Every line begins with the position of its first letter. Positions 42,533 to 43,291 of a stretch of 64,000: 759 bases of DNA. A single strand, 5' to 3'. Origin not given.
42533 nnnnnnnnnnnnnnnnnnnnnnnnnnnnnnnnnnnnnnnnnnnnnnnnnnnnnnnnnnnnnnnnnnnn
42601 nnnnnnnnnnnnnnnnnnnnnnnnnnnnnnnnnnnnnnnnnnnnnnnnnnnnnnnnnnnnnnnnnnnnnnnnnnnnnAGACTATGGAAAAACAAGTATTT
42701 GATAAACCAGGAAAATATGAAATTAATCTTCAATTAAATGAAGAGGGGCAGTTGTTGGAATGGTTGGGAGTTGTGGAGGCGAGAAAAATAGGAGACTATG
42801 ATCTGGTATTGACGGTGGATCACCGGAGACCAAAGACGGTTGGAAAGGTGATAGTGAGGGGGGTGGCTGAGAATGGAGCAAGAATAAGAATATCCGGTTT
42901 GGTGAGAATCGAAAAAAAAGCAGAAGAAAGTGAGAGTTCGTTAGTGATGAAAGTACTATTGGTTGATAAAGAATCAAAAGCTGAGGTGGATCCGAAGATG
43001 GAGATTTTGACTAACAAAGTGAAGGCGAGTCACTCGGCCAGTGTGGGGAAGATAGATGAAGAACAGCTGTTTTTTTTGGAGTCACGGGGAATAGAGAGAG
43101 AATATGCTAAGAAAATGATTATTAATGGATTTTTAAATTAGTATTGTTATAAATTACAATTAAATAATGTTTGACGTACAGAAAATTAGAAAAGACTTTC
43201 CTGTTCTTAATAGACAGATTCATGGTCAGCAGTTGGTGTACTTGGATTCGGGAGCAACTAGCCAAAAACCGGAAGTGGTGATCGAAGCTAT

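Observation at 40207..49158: Extended suf operon carrying thiol-redox and pentose-phosphate genes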

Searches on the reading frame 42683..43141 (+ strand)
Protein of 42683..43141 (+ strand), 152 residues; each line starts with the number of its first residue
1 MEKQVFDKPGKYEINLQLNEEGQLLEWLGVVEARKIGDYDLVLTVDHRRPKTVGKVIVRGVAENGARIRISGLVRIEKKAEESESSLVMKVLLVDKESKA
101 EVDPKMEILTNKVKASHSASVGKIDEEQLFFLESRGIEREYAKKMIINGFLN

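Call 3: search_protein_families(library=pfam, proteins=[window:42683-43141:+], max_evalue=0.01)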
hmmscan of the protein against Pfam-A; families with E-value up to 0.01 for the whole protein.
window:42683-43141:+ (152 aa): 1 family
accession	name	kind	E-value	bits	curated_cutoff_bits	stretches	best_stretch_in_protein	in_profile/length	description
PF01458.23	SUFBD_core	-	9.5e-36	123.8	27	1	13-150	95-232/232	SUF system FeS cluster assembly, SufBD core domain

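Call 5: search_protein_families(library=ncbifam, proteins=[window:42683-43141:+], max_evalue=0.01)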
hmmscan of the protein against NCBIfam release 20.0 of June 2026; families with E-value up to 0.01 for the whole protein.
window:42683-43141:+ (152 aa): 5 families
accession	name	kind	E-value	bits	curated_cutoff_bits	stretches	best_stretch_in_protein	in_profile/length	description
TIGR01981.1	sufD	equivalog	1.3e-37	129.6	222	1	10-152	118-260/275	Fe-S cluster assembly protein SufD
TIGR01980.1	sufB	equivalog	4.1e-26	91.6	346.4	1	18-152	296-430/448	Fe-S cluster assembly protein SufB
NF008194.0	PRK10948.1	equivalog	1.8e-21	76.5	489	1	13-150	256-393/423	Fe-S cluster assembly protein SufD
NF008773.0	PRK11814.1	equivalog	2e-16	59.7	717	1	47-151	352-456/484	Fe-S cluster assembly protein SufB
NF052511.1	SUF_like_SmsB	exception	1.5e-10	40.7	650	1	75-152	342-419/445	SUF-like minimal system protein SmsB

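Call 19: search_solved_structures(query=window:42683-43141:+, max_evalue=0.001, show_alignments=2)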
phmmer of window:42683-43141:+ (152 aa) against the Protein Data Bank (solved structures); distinct sequences matched with E-value up to 0.001: 7.
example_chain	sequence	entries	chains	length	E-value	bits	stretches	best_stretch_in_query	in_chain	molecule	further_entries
11mp_D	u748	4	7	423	3.2e-14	56.3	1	43-150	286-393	Iron-sulfur cluster assembly protein SufD | Protein sufD | FeS cluster assembly protein SufD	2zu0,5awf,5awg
1vh4_A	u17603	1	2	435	3.3e-14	56.2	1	43-150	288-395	SufD protein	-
5awf_A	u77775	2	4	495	5.3e-08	36.1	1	47-151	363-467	FeS cluster assembly protein SufB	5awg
11mp_C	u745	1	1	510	5.6e-08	36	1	47-151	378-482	Iron-sulfur cluster assembly protein SufB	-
4dn7_A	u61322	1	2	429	5.6e-06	29.6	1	33-151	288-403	ABC transporter, ATP-binding protein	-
9h7y_B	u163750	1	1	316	0.00027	24.1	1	59-151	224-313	Iron-sulfur cluster assembly SufBD family protein MJ0034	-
9h78_B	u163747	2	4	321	0.00028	24.1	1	59-151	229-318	Iron-sulfur cluster assembly SufBD family protein MJ0034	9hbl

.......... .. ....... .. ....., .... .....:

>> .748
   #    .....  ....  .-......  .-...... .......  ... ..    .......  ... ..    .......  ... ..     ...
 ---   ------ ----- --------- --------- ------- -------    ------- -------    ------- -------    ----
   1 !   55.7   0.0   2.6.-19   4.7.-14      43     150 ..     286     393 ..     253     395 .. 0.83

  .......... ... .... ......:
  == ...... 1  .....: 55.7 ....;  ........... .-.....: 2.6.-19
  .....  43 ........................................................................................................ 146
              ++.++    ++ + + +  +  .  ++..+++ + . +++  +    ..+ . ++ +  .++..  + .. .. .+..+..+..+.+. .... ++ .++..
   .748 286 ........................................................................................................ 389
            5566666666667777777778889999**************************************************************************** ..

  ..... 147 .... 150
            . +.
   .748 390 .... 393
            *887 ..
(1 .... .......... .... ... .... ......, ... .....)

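Call 23: search_protein_representatives(protein=window:42683-43141:+)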
Query: 152 residues. Proteins with E-value up to 0.001 (for the whole library): 18293; up to 1e-10: 4797; up to 1e-30: 5. The best 150 are listed.
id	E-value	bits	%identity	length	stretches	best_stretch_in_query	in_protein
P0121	1.0e-44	168.1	66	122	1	33-151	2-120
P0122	5.4e-39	149.5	52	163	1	5-151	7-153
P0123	1.8e-38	147.8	50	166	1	7-151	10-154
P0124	9.5e-34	132.5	46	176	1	5-151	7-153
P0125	2.0e-32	128.2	46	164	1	1-151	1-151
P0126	2.2e-30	121.6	40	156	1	6-151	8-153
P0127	3.2e-29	117.8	41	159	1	6-152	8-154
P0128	8.3e-29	116.5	40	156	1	6-151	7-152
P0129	2.0e-27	112.0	43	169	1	6-151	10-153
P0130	2.5e-27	111.7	33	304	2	39-151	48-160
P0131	6.2e-27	110.4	42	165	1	8-151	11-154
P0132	2.6e-26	108.4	44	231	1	29-152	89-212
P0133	2.9e-26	108.3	38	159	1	8-151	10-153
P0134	3.9e-26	107.9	38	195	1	8-151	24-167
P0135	1.1e-25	106.4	35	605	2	39-151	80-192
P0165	1.4e-21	93.1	35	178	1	13-151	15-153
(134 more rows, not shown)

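Call 24: find_homologous_proteins(query=window:42683-43141:+, max_evalue=0.00001)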
Query window:42683-43141:+ (152 aa): 65 proteins with E <= 0.00001 among 107 candidates.
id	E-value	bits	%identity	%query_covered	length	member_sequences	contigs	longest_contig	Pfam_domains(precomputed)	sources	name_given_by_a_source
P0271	2.4e-89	314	100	100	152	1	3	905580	PF01458.24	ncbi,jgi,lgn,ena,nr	ncbi:MAG TPA: SufD family Fe-S cluster assembly protein [Candidatus Woesebacteria bacterium]|nr:SufD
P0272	5.8e-58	213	64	100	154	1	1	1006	PF01458.24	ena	-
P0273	7.8e-56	206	64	100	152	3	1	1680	PF01458.24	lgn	-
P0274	1.3e-54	202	61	100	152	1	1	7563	PF01458.24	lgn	-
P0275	2.3e-54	201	63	100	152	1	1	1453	PF01458.24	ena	-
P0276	2.3e-54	201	64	100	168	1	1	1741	PF01458.24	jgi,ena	-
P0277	2.4e-54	201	63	100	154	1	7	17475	PF01458.24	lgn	-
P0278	1.4e-53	198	59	100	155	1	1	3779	PF01458.24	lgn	-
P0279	2.2e-53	198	63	99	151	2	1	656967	PF01458.24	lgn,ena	-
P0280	2.3e-53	198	61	100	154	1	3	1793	PF01458.24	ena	-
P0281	2.4e-53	198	63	97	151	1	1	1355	PF01458.24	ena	-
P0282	2.6e-53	198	63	100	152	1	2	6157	PF01458.24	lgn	-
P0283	2.8e-53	197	59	100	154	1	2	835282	PF01458.24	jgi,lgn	jgi:Fe-S cluster assembly scaffold protein SufB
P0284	4.5e-53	197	62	99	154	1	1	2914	PF01458.24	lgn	-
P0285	1.1e-52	195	59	100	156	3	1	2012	PF01458.24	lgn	-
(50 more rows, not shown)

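Call 27: find_homologous_proteins(query=A2, max_evalue=1e-10)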
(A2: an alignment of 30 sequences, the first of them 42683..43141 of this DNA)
Query A2 (30 sequences) (152 aa, profile of the alignment): 2163 proteins with E <= 1e-10 among 7264 candidates; the best 120 are listed.
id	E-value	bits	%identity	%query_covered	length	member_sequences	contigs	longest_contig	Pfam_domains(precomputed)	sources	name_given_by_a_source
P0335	7.3e-62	225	45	99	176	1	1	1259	PF01458.24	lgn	-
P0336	3.0e-61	224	48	100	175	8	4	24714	PF01458.24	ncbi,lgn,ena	ncbi:MAG: SufD family Fe-S cluster assembly protein [Patescibacteria group bacterium]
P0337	1.3e-60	221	49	97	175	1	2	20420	PF01458.24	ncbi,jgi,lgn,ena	-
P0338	1.9e-60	221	49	100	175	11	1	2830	PF01458.24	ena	-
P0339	2.0e-60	221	49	97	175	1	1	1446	PF01458.24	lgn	-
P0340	3.1e-60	220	48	99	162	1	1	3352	PF01458.24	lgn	-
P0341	3.4e-60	220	47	100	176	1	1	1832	PF01458.24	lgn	-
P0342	3.7e-60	220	48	100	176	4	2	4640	PF01458.24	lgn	-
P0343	3.9e-60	220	48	100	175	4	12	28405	PF01458.24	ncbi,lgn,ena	ncbi:MAG: SufD family Fe-S cluster assembly protein [Patescibacteria group bacterium]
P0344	4.5e-60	220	47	97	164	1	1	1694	PF01458.24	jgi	-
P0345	4.8e-60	220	49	97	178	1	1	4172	PF01458.24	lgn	-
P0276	4.9e-60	220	64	100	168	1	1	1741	PF01458.24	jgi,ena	-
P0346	6.0e-60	219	52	99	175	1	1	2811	PF01458.24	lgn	-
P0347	7.7e-60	219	50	97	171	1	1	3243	PF01458.24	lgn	-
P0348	8.2e-60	219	48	100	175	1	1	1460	PF01458.24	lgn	-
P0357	2.3e-59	217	49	97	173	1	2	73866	PF01458.24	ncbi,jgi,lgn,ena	-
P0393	9.3e-58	212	48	98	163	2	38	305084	PF01458.24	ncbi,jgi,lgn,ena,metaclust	jgi:Fe-S cluster assembly scaffold protein SufB|metaclust:\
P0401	1.7e-57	211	44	97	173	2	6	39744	PF01458.24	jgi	jgi:Fe-S cluster assembly protein SufD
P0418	4.2e-57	210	43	95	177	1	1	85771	PF01458.24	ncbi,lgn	-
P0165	7.7e-57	209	36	91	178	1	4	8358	PF01458.24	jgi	jgi:Fe-S cluster assembly protein SufD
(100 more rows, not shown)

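Call 28: find_encoding_contigs(protein=P0418, flank=9000, max_places=2)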
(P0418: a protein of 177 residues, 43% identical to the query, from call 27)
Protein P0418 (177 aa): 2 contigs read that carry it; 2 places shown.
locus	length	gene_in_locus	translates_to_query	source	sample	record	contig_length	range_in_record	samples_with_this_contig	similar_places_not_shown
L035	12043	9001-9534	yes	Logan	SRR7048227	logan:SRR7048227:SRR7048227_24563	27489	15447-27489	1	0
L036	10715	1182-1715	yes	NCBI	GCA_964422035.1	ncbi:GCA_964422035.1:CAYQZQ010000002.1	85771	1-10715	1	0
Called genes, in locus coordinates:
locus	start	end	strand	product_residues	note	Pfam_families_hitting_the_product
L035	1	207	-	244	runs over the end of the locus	PF13098:Thioredoxin_2 (weak), PF13462:Thioredoxin_4, PF01323:DSBA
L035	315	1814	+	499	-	PF14269:Arylsulfotran_2 (faint), PF01436:NHL (faint)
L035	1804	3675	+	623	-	PF00884:Sulfatase, PF01663:Phosphodiest (faint)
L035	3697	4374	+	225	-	PF01507:PAPS_reduct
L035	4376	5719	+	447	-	PF00753:Lactamase_B, PF23023:Anti-Pycsar_Apyc1 (weak), PF12706:Lactamase_B_2, PF16661:Lactamase_B_6, PF10996:Beta-Casp, PF07521:RMMBL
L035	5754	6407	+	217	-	PF13482:RNase_H_2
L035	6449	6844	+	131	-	PF02082:Rrf2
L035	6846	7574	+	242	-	PF00005:ABC_tran, PF02463:SMC_N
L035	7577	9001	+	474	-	PF19295:SufBD_N, PF01458:SUFBD_core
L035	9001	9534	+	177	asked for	PF01458:SUFBD_core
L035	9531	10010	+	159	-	PF13527:Acetyltransf_9 (weak), PF00583:Acetyltransf_1, PF13673:Acetyltransf_10 (faint), PF13508:Acetyltransf_7 (weak)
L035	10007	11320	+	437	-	PF00266:Aminotran_5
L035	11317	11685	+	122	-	PF01592:NifU_N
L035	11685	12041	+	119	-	?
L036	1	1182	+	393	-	?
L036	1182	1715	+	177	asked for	PF01458:SUFBD_core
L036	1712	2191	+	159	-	PF13527:Acetyltransf_9 (weak), PF00583:Acetyltransf_1, PF13673:Acetyltransf_10 (faint), PF13508:Acetyltransf_7 (weak)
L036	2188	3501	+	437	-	PF00266:Aminotran_5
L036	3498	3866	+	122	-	PF01592:NifU_N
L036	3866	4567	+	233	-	PF00970:FAD_binding_6, PF00175:NAD_binding_1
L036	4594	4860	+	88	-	PF13459:Fer4_15 (faint), PF13370:Fer4_13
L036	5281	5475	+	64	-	-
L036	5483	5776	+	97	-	PF01883:FeS_assembly_P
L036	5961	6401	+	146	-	PF02502:LacAB_rpiB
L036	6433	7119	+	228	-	PF00834:Ribul_P_3_epim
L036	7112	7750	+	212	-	PF18306:LDcluster4, PF03641:Lysine_decarbox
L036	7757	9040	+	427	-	-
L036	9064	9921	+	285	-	PF00456:Transketolase_N, PF13292:DXP_synthase_N (weak), PF00676:E1_dh (weak)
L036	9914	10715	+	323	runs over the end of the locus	PF02779:Transket_pyr, PF02780:Transketolase_C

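Call 29: find_encoding_contigs(protein=P0393, flank=9000, max_places=2)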
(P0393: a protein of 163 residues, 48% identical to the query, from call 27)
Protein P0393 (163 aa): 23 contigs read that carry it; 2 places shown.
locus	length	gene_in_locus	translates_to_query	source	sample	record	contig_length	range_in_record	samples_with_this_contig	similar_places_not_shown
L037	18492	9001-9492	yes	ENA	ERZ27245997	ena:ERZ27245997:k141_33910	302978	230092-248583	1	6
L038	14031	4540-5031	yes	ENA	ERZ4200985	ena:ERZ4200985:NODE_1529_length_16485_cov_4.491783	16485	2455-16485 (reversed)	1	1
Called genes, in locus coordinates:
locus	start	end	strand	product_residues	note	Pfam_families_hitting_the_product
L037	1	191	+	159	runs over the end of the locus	-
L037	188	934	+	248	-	PF02535:Zip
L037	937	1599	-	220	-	PF03167:UDG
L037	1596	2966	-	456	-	-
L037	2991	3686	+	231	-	PF00300:His_Phos_1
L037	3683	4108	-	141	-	-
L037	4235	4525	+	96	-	PF13893:RRM_5 (weak), PF00076:RRM_1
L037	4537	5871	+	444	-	PF00753:Lactamase_B, PF23023:Anti-Pycsar_Apyc1 (weak), PF12706:Lactamase_B_2, PF10996:Beta-Casp, PF07521:RMMBL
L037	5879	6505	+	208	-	PF13482:RNase_H_2, PF10108:DNA_pol_B_exo2 (faint)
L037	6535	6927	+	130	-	PF02082:Rrf2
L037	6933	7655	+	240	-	PF02463:SMC_N, PF00005:ABC_tran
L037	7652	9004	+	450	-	PF19295:SufBD_N, PF01458:SUFBD_core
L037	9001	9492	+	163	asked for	PF01458:SUFBD_core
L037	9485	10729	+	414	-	PF00266:Aminotran_5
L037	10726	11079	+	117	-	PF01592:NifU_N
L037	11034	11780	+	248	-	PF00970:FAD_binding_6, PF26733:03009_C (faint), PF08030:NAD_binding_6 (weak), PF00175:NAD_binding_1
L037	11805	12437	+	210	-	PF13462:Thioredoxin_4, PF01323:DSBA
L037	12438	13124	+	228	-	PF02683:DsbD_TM (faint), PF11139:SfLAP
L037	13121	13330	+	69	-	-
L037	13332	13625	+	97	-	PF01883:FeS_assembly_P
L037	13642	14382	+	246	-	PF02683:DsbD_TM, PF13386:DsbD_2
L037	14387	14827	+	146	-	PF02502:LacAB_rpiB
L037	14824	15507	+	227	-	PF00834:Ribul_P_3_epim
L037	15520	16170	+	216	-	PF18306:LDcluster4, PF03641:Lysine_decarbox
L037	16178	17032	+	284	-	PF00456:Transketolase_N, PF13292:DXP_synthase_N, PF00676:E1_dh, PF02775:TPP_enzyme_C (weak)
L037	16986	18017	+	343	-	PF02779:Transket_pyr, PF02780:Transketolase_C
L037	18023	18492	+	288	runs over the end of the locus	PF01116:F_bP_aldolase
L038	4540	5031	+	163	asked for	PF01458:SUFBD_core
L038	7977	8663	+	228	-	PF02683:DsbD_TM (faint), PF11139:SfLAP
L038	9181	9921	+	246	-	PF02683:DsbD_TM, PF13386:DsbD_2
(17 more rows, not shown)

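Call 30: find_encoding_contigs(protein=P0165, flank=9000, max_places=2)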
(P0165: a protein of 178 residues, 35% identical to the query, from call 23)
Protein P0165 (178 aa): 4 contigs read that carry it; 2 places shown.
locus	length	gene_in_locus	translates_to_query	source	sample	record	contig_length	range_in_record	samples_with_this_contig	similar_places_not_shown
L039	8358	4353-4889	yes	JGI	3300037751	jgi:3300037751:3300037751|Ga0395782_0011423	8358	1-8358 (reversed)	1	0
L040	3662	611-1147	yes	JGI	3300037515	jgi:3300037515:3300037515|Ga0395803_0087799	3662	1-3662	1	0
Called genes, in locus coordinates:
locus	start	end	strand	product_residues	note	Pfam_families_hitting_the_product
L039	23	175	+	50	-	PF02777:Sod_Fe_C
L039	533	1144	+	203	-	PF00081:Sod_Fe_N, PF02777:Sod_Fe_C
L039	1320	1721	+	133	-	PF02082:Rrf2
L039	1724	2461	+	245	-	PF02463:SMC_N (weak), PF00005:ABC_tran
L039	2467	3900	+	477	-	PF19295:SufBD_N, PF01458:SUFBD_core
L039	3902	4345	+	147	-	-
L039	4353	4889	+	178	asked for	PF01458:SUFBD_core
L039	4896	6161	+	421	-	PF00266:Aminotran_5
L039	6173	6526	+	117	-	PF01592:NifU_N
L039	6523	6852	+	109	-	PF08984:DUF1858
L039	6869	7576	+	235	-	PF00970:FAD_binding_6, PF00175:NAD_binding_1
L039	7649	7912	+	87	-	PF13459:Fer4_15 (weak), PF13370:Fer4_13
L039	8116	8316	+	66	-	-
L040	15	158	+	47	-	-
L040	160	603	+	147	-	-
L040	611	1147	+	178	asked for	PF01458:SUFBD_core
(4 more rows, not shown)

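Call 50: find_encoding_contigs(protein=P0357, flank=7000, max_places=1)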
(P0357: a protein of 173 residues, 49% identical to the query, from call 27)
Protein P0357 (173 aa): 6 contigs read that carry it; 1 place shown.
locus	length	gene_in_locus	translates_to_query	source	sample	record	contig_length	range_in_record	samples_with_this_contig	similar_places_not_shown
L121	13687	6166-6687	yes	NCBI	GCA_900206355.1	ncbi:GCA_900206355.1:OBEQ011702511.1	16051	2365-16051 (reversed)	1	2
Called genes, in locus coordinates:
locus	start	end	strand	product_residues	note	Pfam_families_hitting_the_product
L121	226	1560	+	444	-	PF00753:Lactamase_B, PF16661:Lactamase_B_6 (weak), PF12706:Lactamase_B_2 (weak), PF10996:Beta-Casp, PF07521:RMMBL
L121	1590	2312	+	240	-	PF13489:Methyltransf_23, PF08241:Methyltransf_11, PF08242:Methyltransf_12, PF13649:Methyltransf_25, PF13847:Methyltransf_31 (weak)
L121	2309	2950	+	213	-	PF13482:RNase_H_2, PF10108:DNA_pol_B_exo2 (faint)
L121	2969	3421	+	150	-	-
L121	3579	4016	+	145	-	PF02082:Rrf2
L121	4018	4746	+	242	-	PF02463:SMC_N (weak), PF00005:ABC_tran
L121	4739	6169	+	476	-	PF19295:SufBD_N, PF01458:SUFBD_core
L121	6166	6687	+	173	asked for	PF01458:SUFBD_core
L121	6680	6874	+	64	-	-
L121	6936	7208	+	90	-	-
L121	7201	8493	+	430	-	PF00155:Aminotran_1_2 (weak), PF00266:Aminotran_5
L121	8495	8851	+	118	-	PF01592:NifU_N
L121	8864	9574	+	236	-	PF00970:FAD_binding_6, PF00175:NAD_binding_1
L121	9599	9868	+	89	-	PF13459:Fer4_15 (weak), PF13370:Fer4_13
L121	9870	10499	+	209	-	PF13098:Thioredoxin_2 (faint), PF13462:Thioredoxin_4, PF01323:DSBA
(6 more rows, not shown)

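Call 51: find_encoding_contigs(protein=P0401, flank=7000, max_places=1)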
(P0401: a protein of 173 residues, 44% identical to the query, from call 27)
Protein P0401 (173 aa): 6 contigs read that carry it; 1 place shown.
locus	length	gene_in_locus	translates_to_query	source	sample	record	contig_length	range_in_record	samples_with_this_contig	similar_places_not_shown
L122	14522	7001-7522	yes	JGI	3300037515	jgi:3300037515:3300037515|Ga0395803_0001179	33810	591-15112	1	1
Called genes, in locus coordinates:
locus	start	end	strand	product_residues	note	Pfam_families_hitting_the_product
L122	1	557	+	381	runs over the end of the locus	?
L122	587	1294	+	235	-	-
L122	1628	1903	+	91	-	-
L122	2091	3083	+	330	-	PF00078:RVT_1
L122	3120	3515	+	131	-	PF02082:Rrf2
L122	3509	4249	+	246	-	PF00005:ABC_tran, PF02463:SMC_N (faint)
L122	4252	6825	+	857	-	PF19295:SufBD_N, PF13403:Hint_2 (weak), PF14890:Intein_splicing, PF14528:LAGLIDADG_3, PF01458:SUFBD_core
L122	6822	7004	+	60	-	-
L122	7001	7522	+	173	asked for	PF01458:SUFBD_core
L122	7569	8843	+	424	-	PF00266:Aminotran_5, PF01041:DegT_DnrJ_EryC1, PF01212:Beta_elim_lyase, PF01053:Cys_Met_Meta_PP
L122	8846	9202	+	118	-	PF01592:NifU_N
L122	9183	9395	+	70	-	PF08984:DUF1858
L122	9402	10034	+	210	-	-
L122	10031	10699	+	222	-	PF00970:FAD_binding_6, PF00175:NAD_binding_1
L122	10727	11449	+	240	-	PF00970:FAD_binding_6, PF08030:NAD_binding_6 (faint), PF00175:NAD_binding_1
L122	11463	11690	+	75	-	PF13370:Fer4_13, PF13459:Fer4_15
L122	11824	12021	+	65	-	-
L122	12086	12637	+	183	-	PF10099:RskA_C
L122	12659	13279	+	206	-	PF18306:LDcluster4, PF03641:Lysine_decarbox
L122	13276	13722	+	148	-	PF02502:LacAB_rpiB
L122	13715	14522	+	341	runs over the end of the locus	PF00044:Gp_dh_N, PF02800:Gp_dh_C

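Call 52: find_encoding_contigs(protein=P0336, flank=7000, max_places=1)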
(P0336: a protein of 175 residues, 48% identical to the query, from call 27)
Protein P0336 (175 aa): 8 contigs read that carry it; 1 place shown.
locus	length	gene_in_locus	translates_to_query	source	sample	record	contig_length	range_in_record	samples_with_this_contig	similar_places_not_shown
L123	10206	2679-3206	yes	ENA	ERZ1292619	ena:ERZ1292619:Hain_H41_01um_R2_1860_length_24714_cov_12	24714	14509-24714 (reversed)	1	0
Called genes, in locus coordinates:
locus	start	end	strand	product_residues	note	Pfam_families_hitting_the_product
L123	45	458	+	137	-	PF02082:Rrf2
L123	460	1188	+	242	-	PF02463:SMC_N (faint), PF00005:ABC_tran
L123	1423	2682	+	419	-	PF19295:SufBD_N, PF01458:SUFBD_core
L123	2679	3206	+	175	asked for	PF01458:SUFBD_core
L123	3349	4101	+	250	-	PF00266:Aminotran_5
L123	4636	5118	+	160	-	PF08030:NAD_binding_6 (faint), PF00175:NAD_binding_1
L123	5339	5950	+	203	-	PF01936:NYN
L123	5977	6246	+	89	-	PF13459:Fer4_15 (weak), PF13370:Fer4_13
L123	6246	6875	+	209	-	PF13098:Thioredoxin_2 (faint), PF13462:Thioredoxin_4, PF01323:DSBA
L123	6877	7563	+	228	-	PF11139:SfLAP (weak)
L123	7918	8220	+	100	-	PF01883:FeS_assembly_P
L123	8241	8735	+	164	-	PF02502:LacAB_rpiB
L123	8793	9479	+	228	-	PF00834:Ribul_P_3_epim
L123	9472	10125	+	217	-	PF18306:LDcluster4, PF03641:Lysine_decarbox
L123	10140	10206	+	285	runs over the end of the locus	PF00456:Transketolase_N, PF13292:DXP_synthase_N, PF00676:E1_dh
